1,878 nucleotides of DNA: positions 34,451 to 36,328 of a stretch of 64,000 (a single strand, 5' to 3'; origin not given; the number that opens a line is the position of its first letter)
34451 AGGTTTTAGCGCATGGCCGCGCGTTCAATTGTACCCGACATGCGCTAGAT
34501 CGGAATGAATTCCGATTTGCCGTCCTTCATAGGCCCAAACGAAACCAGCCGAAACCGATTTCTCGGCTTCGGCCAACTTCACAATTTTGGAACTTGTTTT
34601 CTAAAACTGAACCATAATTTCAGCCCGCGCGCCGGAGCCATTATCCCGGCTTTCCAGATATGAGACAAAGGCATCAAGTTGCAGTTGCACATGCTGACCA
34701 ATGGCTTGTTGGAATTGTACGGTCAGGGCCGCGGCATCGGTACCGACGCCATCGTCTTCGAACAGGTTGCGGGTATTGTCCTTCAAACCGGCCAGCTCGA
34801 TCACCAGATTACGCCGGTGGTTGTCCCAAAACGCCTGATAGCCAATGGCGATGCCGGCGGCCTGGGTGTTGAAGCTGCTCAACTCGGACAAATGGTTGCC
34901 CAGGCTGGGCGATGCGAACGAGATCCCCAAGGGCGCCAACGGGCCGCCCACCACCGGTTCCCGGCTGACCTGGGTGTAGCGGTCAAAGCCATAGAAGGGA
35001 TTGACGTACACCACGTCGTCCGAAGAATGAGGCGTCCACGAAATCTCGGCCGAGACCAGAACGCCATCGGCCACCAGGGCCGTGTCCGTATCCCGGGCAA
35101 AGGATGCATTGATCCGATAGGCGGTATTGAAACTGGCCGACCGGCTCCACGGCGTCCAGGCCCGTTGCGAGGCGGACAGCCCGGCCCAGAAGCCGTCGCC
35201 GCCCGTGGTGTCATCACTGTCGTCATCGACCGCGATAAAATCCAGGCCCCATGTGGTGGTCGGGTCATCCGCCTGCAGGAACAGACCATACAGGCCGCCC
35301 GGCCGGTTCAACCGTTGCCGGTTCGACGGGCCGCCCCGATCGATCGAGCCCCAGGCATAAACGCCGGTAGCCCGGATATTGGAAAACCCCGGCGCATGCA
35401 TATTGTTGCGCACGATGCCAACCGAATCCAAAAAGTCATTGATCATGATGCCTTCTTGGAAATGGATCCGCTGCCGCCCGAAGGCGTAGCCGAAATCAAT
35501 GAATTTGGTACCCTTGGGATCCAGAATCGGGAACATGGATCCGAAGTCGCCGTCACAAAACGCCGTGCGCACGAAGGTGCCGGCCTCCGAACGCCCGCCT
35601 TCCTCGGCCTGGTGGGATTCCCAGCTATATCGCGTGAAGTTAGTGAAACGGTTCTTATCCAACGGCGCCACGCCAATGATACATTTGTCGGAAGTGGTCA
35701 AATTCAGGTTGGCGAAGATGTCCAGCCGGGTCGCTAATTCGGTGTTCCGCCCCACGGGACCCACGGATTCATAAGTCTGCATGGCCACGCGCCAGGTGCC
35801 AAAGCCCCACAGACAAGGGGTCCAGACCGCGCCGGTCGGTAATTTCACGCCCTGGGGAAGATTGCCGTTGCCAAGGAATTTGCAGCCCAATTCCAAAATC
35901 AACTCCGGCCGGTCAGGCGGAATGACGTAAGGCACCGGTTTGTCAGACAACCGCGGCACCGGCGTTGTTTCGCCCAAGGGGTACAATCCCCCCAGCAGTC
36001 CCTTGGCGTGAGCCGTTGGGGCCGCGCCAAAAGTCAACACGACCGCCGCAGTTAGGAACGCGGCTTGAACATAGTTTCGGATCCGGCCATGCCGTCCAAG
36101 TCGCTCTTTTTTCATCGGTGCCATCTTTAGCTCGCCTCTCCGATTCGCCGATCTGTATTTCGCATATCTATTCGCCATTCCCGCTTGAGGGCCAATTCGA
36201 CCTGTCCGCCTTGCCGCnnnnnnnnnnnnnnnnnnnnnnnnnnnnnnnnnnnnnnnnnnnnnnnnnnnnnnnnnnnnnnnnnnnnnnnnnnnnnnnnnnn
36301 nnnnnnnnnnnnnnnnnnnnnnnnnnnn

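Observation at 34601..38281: Candidate porin-cytochrome module: a secreted pentaheme c-type cytochrome co-operonic with a ~500-aa outer-membrane beta-barrel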

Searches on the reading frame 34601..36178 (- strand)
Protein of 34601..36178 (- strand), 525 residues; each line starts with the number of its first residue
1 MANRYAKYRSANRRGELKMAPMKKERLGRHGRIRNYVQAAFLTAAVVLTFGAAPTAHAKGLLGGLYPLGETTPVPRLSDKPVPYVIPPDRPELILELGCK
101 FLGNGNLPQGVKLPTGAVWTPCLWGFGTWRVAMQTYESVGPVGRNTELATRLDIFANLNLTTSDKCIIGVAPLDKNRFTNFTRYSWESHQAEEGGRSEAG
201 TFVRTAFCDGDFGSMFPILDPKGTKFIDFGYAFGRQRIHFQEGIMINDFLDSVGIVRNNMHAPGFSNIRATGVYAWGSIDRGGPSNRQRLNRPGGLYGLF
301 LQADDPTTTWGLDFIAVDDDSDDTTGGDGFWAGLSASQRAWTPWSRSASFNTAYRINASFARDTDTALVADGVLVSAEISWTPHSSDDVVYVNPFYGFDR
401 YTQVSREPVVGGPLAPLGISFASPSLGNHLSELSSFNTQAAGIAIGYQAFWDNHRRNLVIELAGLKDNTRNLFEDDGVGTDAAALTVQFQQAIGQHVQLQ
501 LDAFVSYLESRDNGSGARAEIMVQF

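Call 3: search_protein_families(library=pfam, proteins=[window:34601-36178:-], max_evalue=1)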
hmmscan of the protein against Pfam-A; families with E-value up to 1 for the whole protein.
window:34601-36178:- (525 aa): 0 families

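Call 4: search_protein_families(library=ncbifam, proteins=[window:34601-36178:-], max_evalue=1)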
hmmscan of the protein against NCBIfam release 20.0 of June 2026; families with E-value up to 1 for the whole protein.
window:34601-36178:- (525 aa): 0 families

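Call 6: search_solved_structures(query=window:34601-36178:-, max_evalue=10, show_alignments=2)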
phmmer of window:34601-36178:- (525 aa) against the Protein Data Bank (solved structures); distinct sequences matched with E-value up to 10: 0.

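Call 7: find_homologous_proteins(query=window:34601-36178:-)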
Query window:34601-36178:- (525 aa): 285 proteins with E <= 0.001 among 8000 candidates; the best 120 are listed.
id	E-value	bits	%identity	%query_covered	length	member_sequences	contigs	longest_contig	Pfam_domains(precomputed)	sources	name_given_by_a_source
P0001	1.7e-294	995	83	97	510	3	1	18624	-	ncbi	ncbi:MAG: hypothetical protein VCD66_04815 [Alphaproteobacteria bacterium]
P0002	1.1e-292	989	82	97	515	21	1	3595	-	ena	-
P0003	1.3e-282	956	80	97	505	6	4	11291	-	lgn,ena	-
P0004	3.4e-280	948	79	97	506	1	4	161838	-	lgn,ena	-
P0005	6.0e-279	944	79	97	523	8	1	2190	-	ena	-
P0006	4.4e-275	931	78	97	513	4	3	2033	-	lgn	-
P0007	7.6e-274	927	76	97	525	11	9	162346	-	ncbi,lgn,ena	-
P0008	2.0e-272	922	77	96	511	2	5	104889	-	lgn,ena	-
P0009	4.4e-267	905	77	97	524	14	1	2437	-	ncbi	-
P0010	1.6e-235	801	69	95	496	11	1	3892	-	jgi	jgi:hypothetical protein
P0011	5.2e-233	792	72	88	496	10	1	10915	-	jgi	-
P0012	1.3e-231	788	72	88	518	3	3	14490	-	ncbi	-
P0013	1.4e-227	775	71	88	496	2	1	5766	-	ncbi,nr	ncbi:MAG TPA: hypothetical protein ENI69_08470 [Rhodospirillales bacterium]|nr:hypothetical protein 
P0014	2.0e-225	767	68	92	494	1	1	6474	-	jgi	-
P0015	4.1e-225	766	69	92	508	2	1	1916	-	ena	-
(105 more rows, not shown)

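Call 12: find_related_loci(query=A1, collection=genome_contigs, flank=10000)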
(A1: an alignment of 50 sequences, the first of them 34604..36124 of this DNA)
Query A1 (507 aa) in genome_contigs; peptide patterns used: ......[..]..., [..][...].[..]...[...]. (x = any residue, [..] = any of these).
599 stretches matched a pattern (row limit reached: there are more); 455 encode a relative of the query (tblastn E <= 1e-3); the best 80 are kept; 80 distinct loci.
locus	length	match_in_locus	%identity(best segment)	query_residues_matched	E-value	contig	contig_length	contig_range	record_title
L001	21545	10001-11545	82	1-507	0e+0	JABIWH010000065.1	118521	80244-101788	MAG: Rhodospirillaceae bacterium isolate SI072_bin90 k141_1935417, whole genome shotgun sequence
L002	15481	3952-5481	83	1-507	0e+0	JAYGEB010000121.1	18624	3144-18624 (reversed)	MAG: Alphaproteobacteria bacterium isolate OC6_4000m_MAG_82 OC6_4000m_contig_2316122, whole genome shotgun sequence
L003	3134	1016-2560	76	1-507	0e+0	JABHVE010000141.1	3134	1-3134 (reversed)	MAG: Alphaproteobacteria bacterium isolate SI047_bin100 k141_808326, whole genome shotgun sequence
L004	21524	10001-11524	77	1-507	0e+0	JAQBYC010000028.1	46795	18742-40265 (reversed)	MAG: Proteobacteria bacterium isolate casp150-mb.302 NODE_1993_length_46795_cov_0.140483, whole genome shotgun sequence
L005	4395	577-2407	69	27-507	0e+0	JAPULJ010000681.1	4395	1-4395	MAG: Alphaproteobacteria bacterium isolate KW1-S21_141 KW1-S21_141_cg681, whole genome shotgun sequence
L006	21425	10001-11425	59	34-507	0e+0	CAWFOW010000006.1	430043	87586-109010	MAG: uncultured Alphaproteobacteria bacterium isolate MFD05684.bin.1.40 genome assembly, contig: contig_49134, whole gen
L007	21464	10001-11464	58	21-507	0e+0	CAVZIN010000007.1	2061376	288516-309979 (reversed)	MAG: uncultured Alphaproteobacteria bacterium isolate MFD02416.bin.1.340 genome assembly, contig: contig_27693, whole ge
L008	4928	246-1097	84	223-507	9e-165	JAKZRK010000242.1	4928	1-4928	MAG: Alphaproteobacteria bacterium isolate Langseth_MAG_00005 Langseth_MAG_00005_000000000242, whole genome shotgun sequ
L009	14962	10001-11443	51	12-507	3e-148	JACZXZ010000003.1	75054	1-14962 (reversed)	MAG: Proteobacteria bacterium isolate B25D1T2 B25D1T2_NODE53, whole genome shotgun sequence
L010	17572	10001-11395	50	21-507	3e-138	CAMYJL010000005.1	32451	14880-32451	MAG: uncultured Nitrospinae bacterium isolate FO_M_Nitrospinota_01 genome assembly, contig: scaffold_831, whole genome s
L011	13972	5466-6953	60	4-507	0e+0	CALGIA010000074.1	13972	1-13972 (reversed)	MAG TPA_asm: uncultured Rhodospirillaceae bacterium isolate ERR2206756_bin.142_CONCOCT_v1.1_MAG genome assembly, contig:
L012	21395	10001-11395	48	24-507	2e-136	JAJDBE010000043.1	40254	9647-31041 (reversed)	MAG: Nitrospinaceae bacterium isolate OFTM6 OFTM6_42, whole genome shotgun sequence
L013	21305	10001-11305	50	47-507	1e-133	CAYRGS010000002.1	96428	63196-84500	MAG TPA_asm: uncultured bacterium isolate SRP092902_co1_590 genome assembly, contig: NODE_133_length_96428_cov_5.229234,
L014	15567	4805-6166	46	27-507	3e-125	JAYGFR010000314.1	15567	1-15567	MAG: Nitrospinota bacterium isolate OC6_4000m_MAG_328 OC6_4000m_contig_991257, whole genome shotgun sequence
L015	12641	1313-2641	48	46-507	7e-125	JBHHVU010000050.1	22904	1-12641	MAG: Nitrospinaceae bacterium isolate S.4.sp1_bin.35 NODE_684_length_22904_cov_8.519760, whole genome shotgun sequence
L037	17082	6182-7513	45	43-507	2e-115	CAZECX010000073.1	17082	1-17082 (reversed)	MAG TPA_asm: uncultured Nitrospina sp. isolate binchicken_co46_167 genome assembly, contig: NODE_6228_length_17082_cov_6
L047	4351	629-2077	44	14-507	4e-113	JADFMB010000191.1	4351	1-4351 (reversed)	MAG: Proteobacteria bacterium isolate B56T1B8 B56T1B8_NODE45803, whole genome shotgun sequence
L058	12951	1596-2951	43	47-507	1e-108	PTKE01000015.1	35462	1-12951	MAG: Alphaproteobacteria bacterium MarineAlpha9_Bin6 CFH36_15, whole genome shotgun sequence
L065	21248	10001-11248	45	70-503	2e-106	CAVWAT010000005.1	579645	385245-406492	MAG: uncultured Alphaproteobacteria bacterium isolate MFD03804.bin.1.101 genome assembly, contig: contig_28061, whole ge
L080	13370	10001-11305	40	58-507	4e-95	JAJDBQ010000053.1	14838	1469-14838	MAG: Nitrospirales bacterium isolate OFTM334 OFTM334_52, whole genome shotgun sequence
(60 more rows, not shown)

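Call 18: search_protein_families(library=pfam, proteins=[L080:11409-12689:+, L065:12625-14766:-, L047:3298-4350:+, L058:7279-8097:+, L037:8671-10389:+], max_evalue=0.01)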
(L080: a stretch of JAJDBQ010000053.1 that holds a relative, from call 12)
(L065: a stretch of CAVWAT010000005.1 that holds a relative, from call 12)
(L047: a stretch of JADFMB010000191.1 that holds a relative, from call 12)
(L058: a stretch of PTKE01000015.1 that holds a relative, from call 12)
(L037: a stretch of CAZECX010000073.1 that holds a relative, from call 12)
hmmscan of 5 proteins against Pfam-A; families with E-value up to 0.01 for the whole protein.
L080:11409-12689:+ (426 aa): 4 families
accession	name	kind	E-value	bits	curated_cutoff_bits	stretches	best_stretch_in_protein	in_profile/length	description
PF00175.26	NAD_binding_1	-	7.3e-26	91.4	22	1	197-303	1-106/109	Oxidoreductase NAD-binding domain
PF00111.32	Fer2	-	4.4e-11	43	21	1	352-419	7-77/77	2Fe-2S iron-sulfur cluster binding domain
PF00970.30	FAD_binding_6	-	6.6e-07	30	21.1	1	87-185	11-97/99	Oxidoreductase FAD-binding domain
PF08030.17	NAD_binding_6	-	2.9e-05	24.6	22.2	1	195-269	4-86/156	Ferric reductase NAD binding domain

L065:12625-14766:- (713 aa): 5 families
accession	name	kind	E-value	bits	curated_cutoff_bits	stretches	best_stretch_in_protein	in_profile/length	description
PF14522.11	Cytochrome_C7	-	4.5e-11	42.9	24.8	1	622-690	3-67/67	Cytochrome c7 and related cytochrome c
PF22113.1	Mtrc-MtrF_II-IV_dom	-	1.7e-09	37.9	30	1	580-681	75-168/176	Outer membrane cytochrome MtrC/MtrF-like, domains II/IV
PF14537.11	Cytochrom_c3_2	-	2.7e-06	28.2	25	0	58-97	27-66/79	Cytochrome c3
PF02085.21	Cytochrom_CIII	-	1.1e-05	26.2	22.9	1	574-650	20-92/101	Class III cytochrome C family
PF09699.15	Paired_CXXCH_1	-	0.00022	21.3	20.6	0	585-600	4-20/41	Doubled CXXCH motif (Paired_CXXCH_1)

L047:3298-4350:+ (351 aa): 6 families
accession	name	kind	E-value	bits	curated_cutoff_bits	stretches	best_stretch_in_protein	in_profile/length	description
PF13435.11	Cytochrome_C554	-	2.1e-17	64.3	20.8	1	109-184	1-84/84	Cytochrome c554 and c-prime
PF14522.11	Cytochrome_C7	-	1.1e-05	25.6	24.8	0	108-183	14-66/67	Cytochrome c7 and related cytochrome c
PF09699.15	Paired_CXXCH_1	-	2.9e-05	24.1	20.6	0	155-186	7-39/41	Doubled CXXCH motif (Paired_CXXCH_1)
PF22113.1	Mtrc-MtrF_II-IV_dom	-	0.00016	21.7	30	1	153-250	5-98/176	Outer membrane cytochrome MtrC/MtrF-like, domains II/IV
PF14537.11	Cytochrom_c3_2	-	0.001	20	25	0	152-205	4-46/79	Cytochrome c3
PF02085.21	Cytochrom_CIII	-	0.0046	17.7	22.9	0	109-183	32-101/101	Class III cytochrome C family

L058:7279-8097:+ (272 aa): 1 family
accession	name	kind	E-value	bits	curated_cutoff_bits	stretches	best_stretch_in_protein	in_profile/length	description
PF14358.11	DUF4405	-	0.001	20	26.7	0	40-89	17-62/66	Domain of unknown function (DUF4405)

L037:8671-10389:+ (572 aa): 13 families
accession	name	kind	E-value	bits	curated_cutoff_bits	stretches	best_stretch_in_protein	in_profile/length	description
PF00027.35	cNMP_binding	-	2.7e-24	85.4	27.5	3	161-205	42-86/89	Cyclic nucleotide-binding domain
PF12837.12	Fer4_6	-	2.2e-10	40.4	25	1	485-505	2-22/24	4Fe-4S binding domain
PF13247.11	Fer4_11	-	3.1e-10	40.6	26.2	1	454-557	5-96/100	4Fe-4S dicluster domain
PF12838.12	Fer4_7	-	7.4e-10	39.6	27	2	491-555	1-52/52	4Fe-4S dicluster domain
PF13237.11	Fer4_10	-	4e-09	36.7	25.5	2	484-552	1-53/53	4Fe-4S dicluster domain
PF12797.12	Fer4_2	-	4.1e-09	36.2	24.5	2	484-504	2-22/22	4Fe-4S binding domain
PF13187.11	Fer4_9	-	5.4e-09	36.4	27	2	492-555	2-51/52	4Fe-4S dicluster domain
PF00037.32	Fer4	-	7.8e-07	29.1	21.1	1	485-506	1-22/24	4Fe-4S binding domain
PF14697.11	Fer4_21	-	4.3e-06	27.2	35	1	457-509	6-59/59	4Fe-4S dicluster domain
PF13484.11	Fer4_16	-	7.6e-05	23.9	30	0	492-553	2-65/66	4Fe-4S double cluster binding domain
PF25160.1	LdpA_Fe-S-bd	-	0.00084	19.5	27.6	1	461-512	4-48/49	LdpA Fe-S cluster-binding domain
PF13183.11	Fer4_8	-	0.0016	19.4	27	0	490-553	3-66/68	4Fe-4S dicluster domain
PF12800.12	Fer4_4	-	0.0065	17.2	24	1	490-504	2-16/17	4Fe-4S binding domain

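Call 20: predict_structure(alignment_id=A1)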
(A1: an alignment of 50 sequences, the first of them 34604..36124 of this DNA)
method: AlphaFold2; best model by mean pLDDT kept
length: 507 residues; sequences in the alignment: 50
mean_pLDDT: 79.0   pTM: 0.75
mean pLDDT of the five models: 79.0, 78.0, 75.1, 75.1, 71.6
residues with pLDDT >= 90: 152; 70-90: 231; 50-70: 92; < 50: 32
segments of 3 or more residues with pLDDT < 50: 7-14, 30-45, 327-329
pLDDT, mean of each block of 10 residues (from residue 1): 46 54 55 39 52 65 60 67 64 80 84 91 82 90 85 83 84 77 85 84 74 89 77 89 86 90 74 75 90 92 72 93 54 89 87 92 83 93 81 79 79 85 93 89 92 63 89 90 93 87 92
secondary structure, 60 per line:
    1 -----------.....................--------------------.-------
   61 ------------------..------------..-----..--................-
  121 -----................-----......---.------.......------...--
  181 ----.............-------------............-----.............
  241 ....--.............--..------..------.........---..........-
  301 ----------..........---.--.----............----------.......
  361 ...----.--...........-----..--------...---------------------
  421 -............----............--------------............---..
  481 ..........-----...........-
elements in order: H12-32 E104-119 E126-141 E147-152 E163-169 E176-178 E185-193 H194-197 E211-222 E228-244 E247-259 E278-286 E290-299 E311-320 E332-343 E354-363 E371-381 E422-433 E438-449 E464-475 E479-490 E496-506

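Call 53: search_protein_families(library=pfam, alignment_id=A1, max_evalue=10)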
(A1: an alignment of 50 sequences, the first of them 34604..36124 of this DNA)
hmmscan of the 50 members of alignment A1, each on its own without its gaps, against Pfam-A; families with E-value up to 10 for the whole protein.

A. member 1, window:34604-36124:- (507 aa): 0 families

B. families by the number of members that match (of 50 scanned): 8 families
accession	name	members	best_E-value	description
PF17458.7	DUF5421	2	0.06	Family of unknown function (DUF5421)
PF25222.1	DUF7840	1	0.032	Domain of unknown function (DUF7840)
PF18329.7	SGBP_B_XBD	1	0.039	Surface glycan-binding protein B xyloglucan binding domain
PF18681.6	DUF5634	1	0.091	Family of unknown function (DUF5634)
PF01338.23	Bac_thur_toxin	1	0.11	Bacillus thuringiensis toxin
PF01839.29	FG-GAP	1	0.14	FG-GAP repeat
PF13609.12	Porin_4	1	0.48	Gram-negative porin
PF19451.5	DUF5989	1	0.72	Family of unknown function (DUF5989)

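Call 56: find_homologous_proteins(query=L004:1815-3593:-, max_evalue=1e-30)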
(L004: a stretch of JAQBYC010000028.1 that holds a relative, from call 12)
Query L004:1815-3593:- (592 aa): 4446 proteins with E <= 1e-30 among 8000 candidates; the best 120 are listed.
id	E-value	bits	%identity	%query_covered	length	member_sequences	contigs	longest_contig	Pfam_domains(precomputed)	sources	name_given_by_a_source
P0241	0.0e+0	1326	100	97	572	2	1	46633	PF12797.13,PF12837.13,PF13247.12,PF00037.33,PF12838.13,PF00027.36,PF13237.12,PF13187.12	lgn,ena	-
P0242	0.0e+0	1153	84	100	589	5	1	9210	PF12797.13,PF12837.13,PF13247.12,PF12838.13,PF00027.36,PF13237.12,PF13187.12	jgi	-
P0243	0.0e+0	1137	84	97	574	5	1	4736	PF12797.13,PF12837.13,PF13247.12,PF00037.33,PF12838.13,PF00027.36,PF13237.12,PF13187.12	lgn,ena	-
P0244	0.0e+0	1132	82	100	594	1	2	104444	PF12797.13,PF12837.13,PF13247.12,PF00037.33,PF12838.13,PF00027.36,PF13237.12,PF13187.12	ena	-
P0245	0.0e+0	1129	82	100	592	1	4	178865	PF12797.13,PF12837.13,PF13247.12,PF12838.13,PF00027.36,PF13237.12,PF13187.12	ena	-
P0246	0.0e+0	1125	80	100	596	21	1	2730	PF12797.13,PF12837.13,PF13247.12,PF00037.33,PF12838.13,PF00027.36,PF13237.12,PF13187.12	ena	-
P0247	0.0e+0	1092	78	100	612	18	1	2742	PF12797.13,PF12837.13,PF13247.12,PF00037.33,PF12838.13,PF00027.36,PF13237.12,PF13187.12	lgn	-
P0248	0.0e+0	1084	78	100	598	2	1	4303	PF12797.13,PF12837.13,PF13247.12,PF00037.33,PF12838.13,PF00027.36,PF13237.12,PF13187.12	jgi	-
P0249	0.0e+0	1076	80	100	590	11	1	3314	PF12797.13,PF12837.13,PF13247.12,PF00037.33,PF12838.13,PF00027.36,PF13237.12,PF13187.12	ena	-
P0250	0.0e+0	1071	78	100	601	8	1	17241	PF14697.12,PF12797.13,PF12837.13,PF13247.12,PF00037.33,PF13484.12,PF12838.13,PF00027.36,PF13237.12,PF13187.12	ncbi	ncbi:MAG: cyclic nucleotide-binding domain-containing protein [Alphaproteobacteria bacterium]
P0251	0.0e+0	1071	77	100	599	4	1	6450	PF12797.13,PF12837.13,PF13247.12,PF00037.33,PF13484.12,PF12838.13,PF00027.36,PF13237.12,PF13187.12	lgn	-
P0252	0.0e+0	1067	78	100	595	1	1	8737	PF12797.13,PF12837.13,PF13247.12,PF00037.33,PF13484.12,PF12838.13,PF00027.36,PF13237.12,PF13187.12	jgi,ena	-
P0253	0.0e+0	1067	78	100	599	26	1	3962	PF14697.12,PF12797.13,PF12837.13,PF13247.12,PF00037.33,PF13484.12,PF12838.13,PF00027.36,PF13237.12,PF13187.12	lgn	-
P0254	0.0e+0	1066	76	100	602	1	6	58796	PF14697.12,PF12797.13,PF12837.13,PF13247.12,PF00037.33,PF13484.12,PF12838.13,PF00027.36,PF13237.12,PF13187.12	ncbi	-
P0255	0.0e+0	1061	78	100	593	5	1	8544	PF12797.13,PF12837.13,PF13247.12,PF12838.13,PF00027.36,PF13237.12,PF13187.12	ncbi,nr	ncbi:MAG: cyclic nucleotide-binding domain-containing protein [Alphaproteobacteria bacterium]|nr:cyc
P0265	5.0e-269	912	76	86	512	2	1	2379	PF14697.12,PF12797.13,PF12837.13,PF13247.12,PF00037.33,PF13484.12,PF12838.13,PF00027.36,PF13237.12,PF13187.12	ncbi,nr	ncbi:MAG: cyclic nucleotide-binding domain-containing protein, partial [Rhodospirillaceae bacterium]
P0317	2.3e-218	745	57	100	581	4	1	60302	PF12797.13,PF12837.13,PF13247.12,PF00037.33,PF12838.13,PF00027.36,PF13237.12,PF13187.12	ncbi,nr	ncbi:MAG: cyclic nucleotide-binding domain-containing protein [Rhodospirillaceae bacterium]|nr:cycli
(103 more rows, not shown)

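Call 57: find_encoding_contigs(protein=P0265, flank=10000, max_places=3)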
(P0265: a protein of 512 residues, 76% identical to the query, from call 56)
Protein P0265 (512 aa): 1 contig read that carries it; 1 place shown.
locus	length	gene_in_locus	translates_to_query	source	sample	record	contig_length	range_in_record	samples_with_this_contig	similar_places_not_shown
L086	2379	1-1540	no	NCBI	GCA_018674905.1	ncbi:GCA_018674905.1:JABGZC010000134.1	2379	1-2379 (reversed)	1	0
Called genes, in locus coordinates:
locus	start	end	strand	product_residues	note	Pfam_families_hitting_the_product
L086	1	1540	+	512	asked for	PF00027:cNMP_binding (weak), PF13187:Fer4_9 (faint), PF00037:Fer4 (faint), PF12797:Fer4_2 (faint), PF12837:Fer4_6 (faint), PF13247:Fer4_11, PF12838:Fer4_7 (weak), PF13237:Fer4_10 (weak), +2 more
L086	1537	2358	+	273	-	-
